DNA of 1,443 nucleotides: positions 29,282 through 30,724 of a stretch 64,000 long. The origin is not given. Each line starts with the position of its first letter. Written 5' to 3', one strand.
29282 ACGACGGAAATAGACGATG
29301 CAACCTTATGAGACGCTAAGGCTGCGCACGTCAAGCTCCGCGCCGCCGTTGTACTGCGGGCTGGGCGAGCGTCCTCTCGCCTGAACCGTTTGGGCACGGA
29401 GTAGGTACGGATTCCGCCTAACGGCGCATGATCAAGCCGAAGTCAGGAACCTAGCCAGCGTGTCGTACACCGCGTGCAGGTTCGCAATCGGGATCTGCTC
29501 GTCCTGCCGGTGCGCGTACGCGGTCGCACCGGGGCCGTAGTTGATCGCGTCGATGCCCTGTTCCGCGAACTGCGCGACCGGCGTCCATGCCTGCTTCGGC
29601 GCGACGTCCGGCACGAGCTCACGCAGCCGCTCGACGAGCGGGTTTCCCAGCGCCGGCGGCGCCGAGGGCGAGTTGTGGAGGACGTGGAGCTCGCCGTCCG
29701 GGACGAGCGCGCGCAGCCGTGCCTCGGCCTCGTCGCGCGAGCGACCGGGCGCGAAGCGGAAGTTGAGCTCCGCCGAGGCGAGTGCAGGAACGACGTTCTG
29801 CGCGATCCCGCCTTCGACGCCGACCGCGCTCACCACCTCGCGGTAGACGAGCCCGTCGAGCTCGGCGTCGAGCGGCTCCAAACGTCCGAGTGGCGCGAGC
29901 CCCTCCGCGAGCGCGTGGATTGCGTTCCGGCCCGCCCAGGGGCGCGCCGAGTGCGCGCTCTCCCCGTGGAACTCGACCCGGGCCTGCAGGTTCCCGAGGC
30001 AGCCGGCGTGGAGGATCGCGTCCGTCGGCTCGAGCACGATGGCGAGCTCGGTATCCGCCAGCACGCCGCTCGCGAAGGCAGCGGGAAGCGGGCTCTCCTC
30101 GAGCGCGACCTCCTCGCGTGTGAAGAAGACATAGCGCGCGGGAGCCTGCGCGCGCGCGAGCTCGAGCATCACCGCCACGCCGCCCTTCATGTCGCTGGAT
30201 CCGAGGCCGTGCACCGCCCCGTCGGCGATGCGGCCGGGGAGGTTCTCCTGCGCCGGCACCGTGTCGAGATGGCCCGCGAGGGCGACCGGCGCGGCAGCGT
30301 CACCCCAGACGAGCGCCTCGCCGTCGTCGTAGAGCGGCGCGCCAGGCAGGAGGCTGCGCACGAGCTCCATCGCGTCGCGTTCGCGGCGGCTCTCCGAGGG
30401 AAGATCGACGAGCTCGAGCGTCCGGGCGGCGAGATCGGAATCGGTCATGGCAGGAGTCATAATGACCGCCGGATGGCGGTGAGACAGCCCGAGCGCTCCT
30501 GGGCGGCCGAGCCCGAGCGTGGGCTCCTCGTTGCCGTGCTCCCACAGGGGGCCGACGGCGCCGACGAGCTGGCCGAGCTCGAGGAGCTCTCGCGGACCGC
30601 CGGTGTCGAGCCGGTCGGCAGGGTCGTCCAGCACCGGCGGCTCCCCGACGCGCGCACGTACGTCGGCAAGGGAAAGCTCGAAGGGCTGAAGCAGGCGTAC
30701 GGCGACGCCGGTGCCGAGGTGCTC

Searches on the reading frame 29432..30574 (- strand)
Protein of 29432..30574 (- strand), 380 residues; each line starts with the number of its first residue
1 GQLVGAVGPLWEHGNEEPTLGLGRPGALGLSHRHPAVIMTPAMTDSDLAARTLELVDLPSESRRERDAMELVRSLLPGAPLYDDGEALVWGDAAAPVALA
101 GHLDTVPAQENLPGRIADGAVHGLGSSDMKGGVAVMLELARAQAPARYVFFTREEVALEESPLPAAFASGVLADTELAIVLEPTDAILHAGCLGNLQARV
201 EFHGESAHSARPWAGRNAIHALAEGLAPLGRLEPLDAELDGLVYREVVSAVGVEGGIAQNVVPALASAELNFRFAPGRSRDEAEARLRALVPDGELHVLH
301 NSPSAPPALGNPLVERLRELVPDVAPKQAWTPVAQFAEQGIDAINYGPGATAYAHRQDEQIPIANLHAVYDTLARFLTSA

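Call 9: search_protein_families(library=pfam, proteins=[window:29432-30574:-], max_evalue=0.01)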
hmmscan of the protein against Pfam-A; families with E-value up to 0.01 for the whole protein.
window:29432-30574:- (380 aa): 3 families
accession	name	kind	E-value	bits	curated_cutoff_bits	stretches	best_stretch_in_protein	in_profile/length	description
PF01546.33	Peptidase_M20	-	3e-17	63.7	24.6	1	98-378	1-205/206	Peptidase family M20/M25/M40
PF07687.19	M20_dimer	-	3.9e-15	56.2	21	1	194-291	5-99/107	Peptidase dimerisation domain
PF04389.22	Peptidase_M28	-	0.0021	18.2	21.3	1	94-158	12-70/193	Peptidase family M28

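Call 43: find_homologous_proteins(query=window:29435-30448:-, max_evalue=1e-60)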
Query seq(338 aa) (338 aa): 6073 proteins with E <= 1e-60 among 8000 candidates; the best 120 are listed.
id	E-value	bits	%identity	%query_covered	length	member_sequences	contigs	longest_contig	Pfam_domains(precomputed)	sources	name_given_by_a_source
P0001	3.8e-200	682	93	99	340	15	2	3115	PF01546.34,PF07687.20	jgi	jgi:succinyl-diaminopimelate desuccinylase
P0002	5.4e-198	675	93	99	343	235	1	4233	PF01546.34,PF07687.20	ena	-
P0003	3.5e-197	672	92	99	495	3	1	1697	PF01546.34,PF07687.20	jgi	jgi:succinyl-diaminopimelate desuccinylase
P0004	2.7e-196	670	92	100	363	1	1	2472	PF01546.34,PF07687.20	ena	-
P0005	1.0e-195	668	92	99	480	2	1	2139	PF01546.34,PF07687.20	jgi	jgi:succinyl-diaminopimelate desuccinylase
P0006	2.4e-195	666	92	99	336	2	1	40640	PF01546.34,PF07687.20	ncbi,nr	ncbi:MAG TPA: succinyl-diaminopimelate desuccinylase [Gaiellaceae bacterium]|nr:succinyl-diaminopime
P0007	3.8e-194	662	91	99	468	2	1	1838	PF01546.34,PF07687.20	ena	-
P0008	2.9e-193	660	91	99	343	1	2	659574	PF01546.34,PF07687.20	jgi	jgi:succinyl-diaminopimelate desuccinylase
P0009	2.9e-193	660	90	99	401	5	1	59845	PF01546.34,PF07687.20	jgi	jgi:succinyl-diaminopimelate desuccinylase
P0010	5.0e-193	659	90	99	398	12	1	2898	PF01546.34,PF07687.20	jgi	-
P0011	3.5e-192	656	89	99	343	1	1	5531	PF01546.34,PF07687.20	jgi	jgi:succinyl-diaminopimelate desuccinylase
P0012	3.9e-192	656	90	100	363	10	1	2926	PF01546.34,PF07687.20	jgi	jgi:succinyl-diaminopimelate desuccinylase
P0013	5.5e-192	655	90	99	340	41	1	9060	PF01546.34,PF07687.20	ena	-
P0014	1.9e-191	654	89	99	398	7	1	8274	PF01546.34,PF07687.20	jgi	jgi:succinyl-diaminopimelate desuccinylase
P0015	3.6e-191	653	89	100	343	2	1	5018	PF01546.34,PF07687.20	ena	-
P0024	1.0e-188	645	89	99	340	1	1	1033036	PF01546.34,PF07687.20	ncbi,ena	-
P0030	5.8e-188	642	88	100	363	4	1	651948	PF01546.34,PF04389.23,PF07687.20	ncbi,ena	-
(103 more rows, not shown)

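Call 44: find_encoding_contigs(protein=P0008, flank=10000, max_places=1)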
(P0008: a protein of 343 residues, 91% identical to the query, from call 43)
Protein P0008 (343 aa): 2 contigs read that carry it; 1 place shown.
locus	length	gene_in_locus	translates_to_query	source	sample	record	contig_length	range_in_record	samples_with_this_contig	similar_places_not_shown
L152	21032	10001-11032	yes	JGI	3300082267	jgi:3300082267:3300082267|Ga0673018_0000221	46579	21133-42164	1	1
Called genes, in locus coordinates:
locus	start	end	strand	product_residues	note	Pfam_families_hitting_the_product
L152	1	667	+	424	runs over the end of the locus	-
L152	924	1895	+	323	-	PF00140:Sigma70_r1_2, PF04542:Sigma70_r2, PF04539:Sigma70_r3, PF04545:Sigma70_r4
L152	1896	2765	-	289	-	PF00140:Sigma70_r1_2, PF04542:Sigma70_r2, PF04539:Sigma70_r3, PF04545:Sigma70_r4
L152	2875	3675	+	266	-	PF13522:GATase_6, PF13537:GATase_7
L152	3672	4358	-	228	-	PF18780:HNH_repeat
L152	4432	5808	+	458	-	PF08245:Mur_ligase_M, PF08353:MurT_C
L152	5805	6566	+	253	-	PF07685:GATase_3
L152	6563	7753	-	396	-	PF11398:DUF2813 (faint), PF13175:AAA_15, PF13304:AAA_21, PF20469:OLD-like_TOPRIM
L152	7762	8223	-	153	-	PF00293:NUDIX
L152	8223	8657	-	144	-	PF00692:dUTPase, PF22769:DCD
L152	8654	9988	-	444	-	PF13167:GTP-bdg_N, PF16360:GTP-bdg_M, PF01926:MMR_HSR1, PF02421:FeoB_N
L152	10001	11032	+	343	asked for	PF01546:Peptidase_M20, PF07687:M20_dimer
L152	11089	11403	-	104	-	-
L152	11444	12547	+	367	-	PF00155:Aminotran_1_2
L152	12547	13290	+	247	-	PF14805:THDPS_N_2, PF00132:Hexapep (weak), PF14602:Hexapep_2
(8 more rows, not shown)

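Call 45: find_encoding_contigs(protein=P0024, flank=10000, max_places=1)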
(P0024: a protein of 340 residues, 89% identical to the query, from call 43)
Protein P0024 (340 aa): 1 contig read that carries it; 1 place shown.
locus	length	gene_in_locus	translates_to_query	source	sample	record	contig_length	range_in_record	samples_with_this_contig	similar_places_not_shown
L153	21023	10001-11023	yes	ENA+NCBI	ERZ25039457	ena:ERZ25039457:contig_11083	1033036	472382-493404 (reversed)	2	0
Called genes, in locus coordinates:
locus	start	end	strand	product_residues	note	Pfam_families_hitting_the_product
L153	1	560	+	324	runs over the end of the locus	PF00140:Sigma70_r1_2, PF04542:Sigma70_r2, PF04539:Sigma70_r3, PF04545:Sigma70_r4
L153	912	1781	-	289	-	PF00140:Sigma70_r1_2, PF04542:Sigma70_r2, PF04539:Sigma70_r3, PF04545:Sigma70_r4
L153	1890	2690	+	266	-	PF13522:GATase_6, PF13537:GATase_7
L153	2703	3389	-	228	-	PF18780:HNH_repeat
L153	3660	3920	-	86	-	-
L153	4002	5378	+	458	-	PF08245:Mur_ligase_M, PF08353:MurT_C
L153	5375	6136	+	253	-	PF07685:GATase_3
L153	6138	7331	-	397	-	PF11398:DUF2813 (faint), PF13304:AAA_21, PF13175:AAA_15, PF20469:OLD-like_TOPRIM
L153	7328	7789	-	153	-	PF03737:RraA-like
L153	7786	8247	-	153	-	PF00293:NUDIX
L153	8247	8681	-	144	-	PF00692:dUTPase, PF22769:DCD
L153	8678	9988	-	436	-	PF13167:GTP-bdg_N, PF16360:GTP-bdg_M, PF01926:MMR_HSR1, PF02421:FeoB_N (weak)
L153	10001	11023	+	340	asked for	PF01546:Peptidase_M20, PF07687:M20_dimer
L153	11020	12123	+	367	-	PF00155:Aminotran_1_2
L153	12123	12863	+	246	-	PF14805:THDPS_N_2, PF00132:Hexapep (weak), PF14602:Hexapep_2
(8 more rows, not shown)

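Call 46: find_encoding_contigs(protein=P0030, flank=10000, max_places=1)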
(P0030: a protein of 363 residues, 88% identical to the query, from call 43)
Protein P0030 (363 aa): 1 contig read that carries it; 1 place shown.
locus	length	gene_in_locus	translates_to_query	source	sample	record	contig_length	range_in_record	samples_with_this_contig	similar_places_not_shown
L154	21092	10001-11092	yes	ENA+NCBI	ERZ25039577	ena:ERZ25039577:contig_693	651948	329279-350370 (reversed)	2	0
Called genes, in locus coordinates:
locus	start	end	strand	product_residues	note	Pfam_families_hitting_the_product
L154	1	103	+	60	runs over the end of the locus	-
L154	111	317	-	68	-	-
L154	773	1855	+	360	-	PF00140:Sigma70_r1_2, PF04542:Sigma70_r2, PF04539:Sigma70_r3, PF04545:Sigma70_r4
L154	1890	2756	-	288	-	PF00140:Sigma70_r1_2, PF04542:Sigma70_r2, PF04539:Sigma70_r3, PF04545:Sigma70_r4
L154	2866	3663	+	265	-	PF13522:GATase_6, PF13537:GATase_7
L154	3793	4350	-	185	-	PF18780:HNH_repeat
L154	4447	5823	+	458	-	PF08245:Mur_ligase_M, PF08353:MurT_C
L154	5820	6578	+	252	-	PF07685:GATase_3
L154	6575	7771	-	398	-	PF11398:DUF2813 (faint), PF13175:AAA_15, PF13304:AAA_21, PF20469:OLD-like_TOPRIM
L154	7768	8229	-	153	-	PF00293:NUDIX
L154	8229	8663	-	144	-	PF00692:dUTPase, PF22769:DCD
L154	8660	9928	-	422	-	PF13167:GTP-bdg_N, PF16360:GTP-bdg_M, PF01926:MMR_HSR1, PF02421:FeoB_N (weak)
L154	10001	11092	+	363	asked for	PF04389:Peptidase_M28 (faint), PF01546:Peptidase_M20, PF07687:M20_dimer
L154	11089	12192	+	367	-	PF00155:Aminotran_1_2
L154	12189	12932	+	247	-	PF14805:THDPS_N_2, PF00132:Hexapep (weak), PF14602:Hexapep_2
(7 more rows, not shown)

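Call 78: find_encoding_contigs(protein=window:29432-30448:-, flank=8000, max_places=10)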
Protein window:29432-30448:- (338 aa): 1 contig read that carries it; 1 place shown.
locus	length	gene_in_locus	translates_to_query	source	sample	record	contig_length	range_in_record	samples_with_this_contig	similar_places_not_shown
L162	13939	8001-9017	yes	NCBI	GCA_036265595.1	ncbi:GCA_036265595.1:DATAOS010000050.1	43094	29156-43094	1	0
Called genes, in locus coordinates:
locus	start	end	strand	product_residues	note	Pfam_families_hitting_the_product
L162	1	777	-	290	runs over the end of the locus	PF00140:Sigma70_r1_2, PF04542:Sigma70_r2, PF04539:Sigma70_r3, PF04545:Sigma70_r4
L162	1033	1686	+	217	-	PF13522:GATase_6, PF13537:GATase_7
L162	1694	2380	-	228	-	PF18780:HNH_repeat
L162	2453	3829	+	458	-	PF08245:Mur_ligase_M, PF08353:MurT_C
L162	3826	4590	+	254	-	PF07685:GATase_3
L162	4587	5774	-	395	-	PF11398:DUF2813 (faint), PF13175:AAA_15, PF13304:AAA_21, PF20469:OLD-like_TOPRIM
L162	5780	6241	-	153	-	PF00293:NUDIX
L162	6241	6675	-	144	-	PF22769:DCD, PF00692:dUTPase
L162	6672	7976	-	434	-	PF13167:GTP-bdg_N, PF16360:GTP-bdg_M, PF02421:FeoB_N, PF01926:MMR_HSR1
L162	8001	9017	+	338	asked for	PF01546:Peptidase_M20, PF07687:M20_dimer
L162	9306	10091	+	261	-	-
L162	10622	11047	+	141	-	PF00583:Acetyltransf_1, PF13527:Acetyltransf_9 (faint), PF13673:Acetyltransf_10, PF13508:Acetyltransf_7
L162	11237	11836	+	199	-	PF00211:Guanylate_cyc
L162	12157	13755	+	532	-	PF07731:Cu-oxidase_2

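Call 79: find_encoding_contigs(protein=P0006, flank=10000, max_places=2)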
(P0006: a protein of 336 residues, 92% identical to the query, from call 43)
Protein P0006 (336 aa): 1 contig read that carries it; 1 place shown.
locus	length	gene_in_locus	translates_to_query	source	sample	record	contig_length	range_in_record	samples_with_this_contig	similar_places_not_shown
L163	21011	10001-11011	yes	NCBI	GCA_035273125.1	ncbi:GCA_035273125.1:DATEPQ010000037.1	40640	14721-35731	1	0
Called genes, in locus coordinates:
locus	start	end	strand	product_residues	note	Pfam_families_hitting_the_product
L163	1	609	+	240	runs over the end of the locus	PF00561:Abhydrolase_1 (weak)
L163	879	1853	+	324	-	PF00140:Sigma70_r1_2, PF04542:Sigma70_r2, PF04539:Sigma70_r3, PF04545:Sigma70_r4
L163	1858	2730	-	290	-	PF00140:Sigma70_r1_2, PF04542:Sigma70_r2, PF04539:Sigma70_r3, PF04545:Sigma70_r4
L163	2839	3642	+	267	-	PF13522:GATase_6, PF13537:GATase_7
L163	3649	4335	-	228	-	PF18780:HNH_repeat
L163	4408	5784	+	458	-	PF08245:Mur_ligase_M, PF08353:MurT_C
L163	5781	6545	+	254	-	PF07685:GATase_3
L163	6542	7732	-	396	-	PF11398:DUF2813 (faint), PF13175:AAA_15, PF13304:AAA_21, PF20469:OLD-like_TOPRIM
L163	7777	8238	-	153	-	PF00293:NUDIX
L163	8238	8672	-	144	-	PF00692:dUTPase, PF22769:DCD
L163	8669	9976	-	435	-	PF13167:GTP-bdg_N, PF03193:RsgA_GTPase (faint), PF16360:GTP-bdg_M, PF02421:FeoB_N, PF01926:MMR_HSR1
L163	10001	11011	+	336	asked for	PF01546:Peptidase_M20, PF07687:M20_dimer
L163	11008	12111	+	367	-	PF00155:Aminotran_1_2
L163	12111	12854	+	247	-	PF14805:THDPS_N_2, PF00132:Hexapep (weak), PF14602:Hexapep_2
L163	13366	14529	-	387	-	PF13473:Cupredoxin_1 (faint), PF00394:Cu-oxidase (faint), PF07731:Cu-oxidase_2 (weak), PF07732:Cu-oxidase_3, PF00127:Copper-bind (faint)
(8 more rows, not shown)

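Call 80: find_encoding_contigs(protein=P0009, flank=10000, max_places=2)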
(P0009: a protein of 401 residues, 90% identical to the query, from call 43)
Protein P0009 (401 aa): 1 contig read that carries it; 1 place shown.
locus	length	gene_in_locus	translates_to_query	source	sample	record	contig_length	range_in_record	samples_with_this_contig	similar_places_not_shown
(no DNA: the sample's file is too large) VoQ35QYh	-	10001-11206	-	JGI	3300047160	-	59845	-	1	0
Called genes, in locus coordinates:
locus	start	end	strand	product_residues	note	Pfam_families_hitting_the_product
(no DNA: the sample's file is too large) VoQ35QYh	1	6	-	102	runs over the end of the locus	-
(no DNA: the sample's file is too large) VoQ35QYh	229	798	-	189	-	-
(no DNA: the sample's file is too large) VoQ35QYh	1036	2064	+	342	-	PF00140:Sigma70_r1_2, PF04542:Sigma70_r2, PF04539:Sigma70_r3, PF04545:Sigma70_r4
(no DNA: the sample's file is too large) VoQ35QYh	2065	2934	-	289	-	PF00140:Sigma70_r1_2, PF04542:Sigma70_r2, PF04539:Sigma70_r3, PF04545:Sigma70_r4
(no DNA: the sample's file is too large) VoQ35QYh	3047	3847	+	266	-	PF13522:GATase_6, PF13537:GATase_7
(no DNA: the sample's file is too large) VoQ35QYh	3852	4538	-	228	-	PF18780:HNH_repeat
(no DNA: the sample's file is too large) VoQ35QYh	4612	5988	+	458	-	PF08245:Mur_ligase_M, PF08353:MurT_C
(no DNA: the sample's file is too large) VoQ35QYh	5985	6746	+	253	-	PF07685:GATase_3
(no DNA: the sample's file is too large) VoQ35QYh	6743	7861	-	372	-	PF13175:AAA_15, PF13304:AAA_21, PF20469:OLD-like_TOPRIM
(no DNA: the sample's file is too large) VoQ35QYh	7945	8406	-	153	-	PF00293:NUDIX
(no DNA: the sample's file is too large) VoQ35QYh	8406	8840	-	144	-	PF00692:dUTPase, PF22769:DCD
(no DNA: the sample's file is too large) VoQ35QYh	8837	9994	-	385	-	PF13167:GTP-bdg_N, PF16360:GTP-bdg_M, PF01926:MMR_HSR1, PF02421:FeoB_N, PF19275:HflX_C (faint)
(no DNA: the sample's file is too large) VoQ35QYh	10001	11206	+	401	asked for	PF01546:Peptidase_M20, PF07687:M20_dimer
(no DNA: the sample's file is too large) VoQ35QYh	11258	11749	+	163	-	-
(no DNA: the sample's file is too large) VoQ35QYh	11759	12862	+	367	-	PF00155:Aminotran_1_2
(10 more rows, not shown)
